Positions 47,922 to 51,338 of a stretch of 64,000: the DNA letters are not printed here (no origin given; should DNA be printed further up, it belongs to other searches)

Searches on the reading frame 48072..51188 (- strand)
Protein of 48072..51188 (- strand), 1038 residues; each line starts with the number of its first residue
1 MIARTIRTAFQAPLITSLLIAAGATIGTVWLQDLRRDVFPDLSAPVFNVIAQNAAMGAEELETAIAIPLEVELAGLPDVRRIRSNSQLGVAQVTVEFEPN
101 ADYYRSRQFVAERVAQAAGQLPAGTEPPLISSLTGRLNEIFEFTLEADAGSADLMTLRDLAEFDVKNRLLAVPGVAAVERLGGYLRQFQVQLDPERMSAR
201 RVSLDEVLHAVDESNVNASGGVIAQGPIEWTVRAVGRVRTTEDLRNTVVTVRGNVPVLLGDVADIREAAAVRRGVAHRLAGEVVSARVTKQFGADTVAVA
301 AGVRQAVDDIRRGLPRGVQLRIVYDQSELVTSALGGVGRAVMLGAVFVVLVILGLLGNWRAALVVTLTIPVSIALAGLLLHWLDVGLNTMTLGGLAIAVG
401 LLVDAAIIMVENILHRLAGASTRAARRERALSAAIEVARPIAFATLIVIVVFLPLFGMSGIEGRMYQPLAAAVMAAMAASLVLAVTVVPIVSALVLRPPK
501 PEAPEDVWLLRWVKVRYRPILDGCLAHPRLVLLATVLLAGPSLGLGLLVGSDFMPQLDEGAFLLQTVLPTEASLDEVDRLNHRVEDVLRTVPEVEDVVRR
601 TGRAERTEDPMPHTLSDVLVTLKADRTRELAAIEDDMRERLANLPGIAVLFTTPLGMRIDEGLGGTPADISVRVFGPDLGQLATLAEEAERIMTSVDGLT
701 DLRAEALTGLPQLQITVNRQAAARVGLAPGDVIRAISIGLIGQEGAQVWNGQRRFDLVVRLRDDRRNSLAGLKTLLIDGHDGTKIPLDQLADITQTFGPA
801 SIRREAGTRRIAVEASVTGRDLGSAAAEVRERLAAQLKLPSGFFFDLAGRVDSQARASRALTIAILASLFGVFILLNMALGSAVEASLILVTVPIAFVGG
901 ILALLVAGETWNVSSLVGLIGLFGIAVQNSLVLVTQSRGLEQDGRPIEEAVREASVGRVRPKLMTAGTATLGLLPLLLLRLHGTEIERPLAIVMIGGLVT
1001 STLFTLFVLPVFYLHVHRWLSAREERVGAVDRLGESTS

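Call 63: search_protein_families(library=ncbifam, proteins=[window:48072-51188:-], max_evalue=0.00001)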
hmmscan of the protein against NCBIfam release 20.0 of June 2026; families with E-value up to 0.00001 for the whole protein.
window:48072-51188:- (1038 aa): 11 families
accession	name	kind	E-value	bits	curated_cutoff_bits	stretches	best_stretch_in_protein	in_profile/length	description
TIGR00914.1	2A0601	subfamily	2e-239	797.3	701.45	1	1-1021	1-1040/1051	CusA/CzcA family heavy metal efflux RND transporter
NF033617.1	RND_permease_2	subfamily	3.8e-166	554.8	1250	1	11-1017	6-1008/1009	multidrug efflux RND transporter permease subunit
NF000282.2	RND_permease_1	subfamily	1.7e-119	400.4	1250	1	25-1018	20-1029/1029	multidrug efflux RND transporter permease subunit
TIGR00915.1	2A0602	subfamily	2.4e-105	353.5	940.35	1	24-1026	20-1038/1050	efflux RND transporter permease subunit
NF007905.0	PRK10614.1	equivalog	1.2e-102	344.3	1774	1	11-1020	9-1012/1025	multidrug efflux RND transporter permease subunit MdtC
NF007798.0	PRK10503.1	equivalog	1.9e-93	313.8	1584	1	12-1021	19-1027/1040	MdtB/MuxB family multidrug efflux RND transporter permease subunit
NF007133.0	PRK09579.1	equivalog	9.4e-79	265.1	1763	1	25-1019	23-1005/1017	multidrug efflux RND transporter permease subunit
NF007842.1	PRK10555.1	equivalog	8.6e-73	245.7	1854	1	24-1024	20-1034/1036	multidrug efflux RND transporter permease AcrD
NF000037.1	RND_perm_OqxB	exception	3.8e-72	243.5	2200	2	27-499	25-502/1050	multidrug efflux RND transporter permease subunit OqxB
NF007131.0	PRK09577.1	equivalog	4e-69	233.4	1768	1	27-1028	23-1034/1045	multidrug efflux RND transporter permease subunit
NF011706.2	PRK15127.1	equivalog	3.7e-58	197.3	2150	1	31-1027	27-1040/1049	multidrug efflux RND transporter permease subunit AcrB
